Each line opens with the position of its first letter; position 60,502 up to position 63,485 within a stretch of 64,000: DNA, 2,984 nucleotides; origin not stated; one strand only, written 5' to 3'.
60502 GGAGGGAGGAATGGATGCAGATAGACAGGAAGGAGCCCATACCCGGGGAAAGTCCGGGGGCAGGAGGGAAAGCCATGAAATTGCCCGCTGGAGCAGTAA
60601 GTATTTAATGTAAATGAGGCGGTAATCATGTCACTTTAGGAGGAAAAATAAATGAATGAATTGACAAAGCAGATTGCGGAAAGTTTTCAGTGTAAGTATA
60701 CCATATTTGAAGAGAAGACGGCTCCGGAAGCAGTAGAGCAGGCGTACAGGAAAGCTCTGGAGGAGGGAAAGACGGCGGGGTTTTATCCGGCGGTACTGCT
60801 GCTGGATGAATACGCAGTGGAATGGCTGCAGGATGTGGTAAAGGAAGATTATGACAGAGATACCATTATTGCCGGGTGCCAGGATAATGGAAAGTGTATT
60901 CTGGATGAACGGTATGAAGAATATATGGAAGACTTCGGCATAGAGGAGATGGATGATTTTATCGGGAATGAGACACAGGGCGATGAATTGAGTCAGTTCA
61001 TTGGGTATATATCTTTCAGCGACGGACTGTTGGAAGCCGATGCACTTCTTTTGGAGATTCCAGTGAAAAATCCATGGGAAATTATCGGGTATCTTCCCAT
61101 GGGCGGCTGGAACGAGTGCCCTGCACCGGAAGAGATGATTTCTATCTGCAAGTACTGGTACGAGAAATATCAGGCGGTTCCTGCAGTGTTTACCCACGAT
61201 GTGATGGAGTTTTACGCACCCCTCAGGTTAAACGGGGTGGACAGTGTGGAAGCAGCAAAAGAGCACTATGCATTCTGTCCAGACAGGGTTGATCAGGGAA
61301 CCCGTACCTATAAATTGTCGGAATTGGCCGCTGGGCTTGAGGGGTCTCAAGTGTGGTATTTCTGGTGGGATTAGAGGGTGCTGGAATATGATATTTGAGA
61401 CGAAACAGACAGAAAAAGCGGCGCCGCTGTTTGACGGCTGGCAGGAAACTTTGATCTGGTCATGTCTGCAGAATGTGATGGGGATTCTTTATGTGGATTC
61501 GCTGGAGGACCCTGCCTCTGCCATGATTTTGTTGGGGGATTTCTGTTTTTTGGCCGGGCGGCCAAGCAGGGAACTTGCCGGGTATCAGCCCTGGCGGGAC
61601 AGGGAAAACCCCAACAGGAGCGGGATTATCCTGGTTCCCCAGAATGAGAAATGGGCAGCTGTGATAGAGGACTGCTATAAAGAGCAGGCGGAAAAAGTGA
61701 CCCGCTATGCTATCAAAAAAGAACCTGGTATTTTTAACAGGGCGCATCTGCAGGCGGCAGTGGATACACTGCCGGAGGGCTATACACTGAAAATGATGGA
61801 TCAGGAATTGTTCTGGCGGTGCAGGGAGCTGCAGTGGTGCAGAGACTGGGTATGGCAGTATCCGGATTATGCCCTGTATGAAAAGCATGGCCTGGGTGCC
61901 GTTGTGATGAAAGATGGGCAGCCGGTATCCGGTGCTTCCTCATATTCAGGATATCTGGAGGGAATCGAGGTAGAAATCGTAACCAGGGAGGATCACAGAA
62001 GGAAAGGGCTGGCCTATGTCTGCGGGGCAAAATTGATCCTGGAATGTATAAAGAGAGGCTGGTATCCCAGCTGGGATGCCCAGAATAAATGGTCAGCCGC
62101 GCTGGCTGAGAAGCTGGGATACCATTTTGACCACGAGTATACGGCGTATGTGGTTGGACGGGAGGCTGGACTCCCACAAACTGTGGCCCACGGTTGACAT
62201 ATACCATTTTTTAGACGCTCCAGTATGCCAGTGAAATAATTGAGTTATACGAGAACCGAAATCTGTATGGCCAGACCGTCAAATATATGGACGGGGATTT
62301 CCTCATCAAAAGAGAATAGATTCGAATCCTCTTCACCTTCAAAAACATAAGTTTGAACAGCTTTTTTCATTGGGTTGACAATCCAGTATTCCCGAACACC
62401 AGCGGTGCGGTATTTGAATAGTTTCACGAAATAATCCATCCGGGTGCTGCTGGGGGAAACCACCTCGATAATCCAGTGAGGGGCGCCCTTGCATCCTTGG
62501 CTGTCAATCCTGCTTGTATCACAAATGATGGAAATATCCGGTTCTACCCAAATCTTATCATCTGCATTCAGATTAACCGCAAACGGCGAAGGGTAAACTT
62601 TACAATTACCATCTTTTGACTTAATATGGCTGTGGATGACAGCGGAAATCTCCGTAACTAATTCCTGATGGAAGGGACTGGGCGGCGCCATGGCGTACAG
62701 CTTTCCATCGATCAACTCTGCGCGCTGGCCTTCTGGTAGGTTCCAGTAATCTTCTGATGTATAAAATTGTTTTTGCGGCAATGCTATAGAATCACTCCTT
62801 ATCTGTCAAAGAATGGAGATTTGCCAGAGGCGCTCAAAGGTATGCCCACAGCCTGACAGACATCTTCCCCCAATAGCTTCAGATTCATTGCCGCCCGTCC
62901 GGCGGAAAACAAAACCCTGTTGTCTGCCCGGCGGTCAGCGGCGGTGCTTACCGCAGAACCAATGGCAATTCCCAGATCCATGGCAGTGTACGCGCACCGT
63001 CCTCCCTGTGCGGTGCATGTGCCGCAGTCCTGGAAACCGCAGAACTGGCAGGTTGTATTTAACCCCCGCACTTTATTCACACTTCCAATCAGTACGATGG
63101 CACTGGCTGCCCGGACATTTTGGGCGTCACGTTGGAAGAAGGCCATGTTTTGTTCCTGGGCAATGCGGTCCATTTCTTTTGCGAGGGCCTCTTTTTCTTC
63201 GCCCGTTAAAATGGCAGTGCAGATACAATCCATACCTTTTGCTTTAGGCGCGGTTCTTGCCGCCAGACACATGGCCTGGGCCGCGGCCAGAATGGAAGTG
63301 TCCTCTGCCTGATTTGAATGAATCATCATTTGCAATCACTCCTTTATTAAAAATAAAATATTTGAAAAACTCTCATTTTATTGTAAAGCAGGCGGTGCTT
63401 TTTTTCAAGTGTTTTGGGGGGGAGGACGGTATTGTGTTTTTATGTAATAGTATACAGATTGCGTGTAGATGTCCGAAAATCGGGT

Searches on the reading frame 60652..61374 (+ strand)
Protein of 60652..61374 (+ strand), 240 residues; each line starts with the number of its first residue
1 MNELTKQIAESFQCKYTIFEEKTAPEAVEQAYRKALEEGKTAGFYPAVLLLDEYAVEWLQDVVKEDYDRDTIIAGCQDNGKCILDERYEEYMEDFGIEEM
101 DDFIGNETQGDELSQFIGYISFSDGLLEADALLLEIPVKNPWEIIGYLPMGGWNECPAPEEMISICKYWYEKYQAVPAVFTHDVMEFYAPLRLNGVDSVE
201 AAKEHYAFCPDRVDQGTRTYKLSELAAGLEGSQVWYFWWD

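Call 7: search_protein_families(library=pfam, proteins=[window:60652-61374:+])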
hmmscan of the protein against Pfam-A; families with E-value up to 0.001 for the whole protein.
window:60652-61374:+ (240 aa): 1 family
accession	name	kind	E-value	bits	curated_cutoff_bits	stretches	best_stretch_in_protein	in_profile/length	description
PF14062.11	DUF4253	-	1.8e-32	112.1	27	1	133-240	2-109/109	Domain of unknown function (DUF4253)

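Call 12: search_protein_families(library=ncbifam, proteins=[window:60652-61374:+], max_evalue=0.1)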
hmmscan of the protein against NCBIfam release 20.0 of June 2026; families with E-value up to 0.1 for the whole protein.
window:60652-61374:+ (240 aa): 0 families

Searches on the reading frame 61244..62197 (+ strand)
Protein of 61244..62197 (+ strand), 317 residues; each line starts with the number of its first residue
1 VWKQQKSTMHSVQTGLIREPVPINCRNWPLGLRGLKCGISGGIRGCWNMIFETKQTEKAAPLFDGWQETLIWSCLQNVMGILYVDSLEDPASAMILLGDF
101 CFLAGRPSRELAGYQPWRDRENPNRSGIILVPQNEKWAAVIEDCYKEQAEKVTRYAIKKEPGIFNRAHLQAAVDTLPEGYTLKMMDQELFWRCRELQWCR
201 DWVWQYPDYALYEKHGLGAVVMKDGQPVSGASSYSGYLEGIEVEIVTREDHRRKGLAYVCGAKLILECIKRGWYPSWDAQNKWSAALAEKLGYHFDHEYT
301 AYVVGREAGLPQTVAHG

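Call 7: search_protein_families(library=pfam, proteins=[window:61244-62197:+])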
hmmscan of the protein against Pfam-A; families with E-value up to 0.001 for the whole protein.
window:61244-62197:+ (317 aa): 3 families
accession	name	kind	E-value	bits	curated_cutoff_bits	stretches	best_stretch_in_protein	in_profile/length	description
PF12746.13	GNAT_acetyltran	-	1.5e-92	310.1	26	1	61-302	2-243/243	GNAT acetyltransferase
PF00583.31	Acetyltransf_1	-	1.3e-05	25.9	20.7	1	188-293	6-116/116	Acetyltransferase (GNAT) family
PF08445.16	FR47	-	0.00011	22.5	22.1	1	244-297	26-81/86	FR47-like protein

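Call 12: search_protein_families(library=ncbifam, proteins=[window:61244-62197:+], max_evalue=0.1)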
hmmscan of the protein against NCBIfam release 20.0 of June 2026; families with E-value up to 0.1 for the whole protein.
window:61244-62197:+ (317 aa): 0 families

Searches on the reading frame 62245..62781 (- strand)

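Call 7: search_protein_families(library=pfam, proteins=[window:62245-62781:-])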
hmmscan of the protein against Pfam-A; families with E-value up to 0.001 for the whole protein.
window:62245-62781:- (178 aa): 1 family
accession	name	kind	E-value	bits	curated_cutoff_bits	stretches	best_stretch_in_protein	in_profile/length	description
PF05685.18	Uma2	-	1.2e-30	106.7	27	1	10-172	2-169/172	Putative restriction endonuclease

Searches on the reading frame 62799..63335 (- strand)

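Call 7: search_protein_families(library=pfam, proteins=[window:62799-63335:-])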
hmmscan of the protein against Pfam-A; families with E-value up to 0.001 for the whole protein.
window:62799-63335:- (178 aa): 1 family
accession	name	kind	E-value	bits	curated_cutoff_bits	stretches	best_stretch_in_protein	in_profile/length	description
PF09918.14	DUF2148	-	7.7e-28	96.7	25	1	111-178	2-68/68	Uncharacterized protein containing a ferredoxin domain (DUF2148)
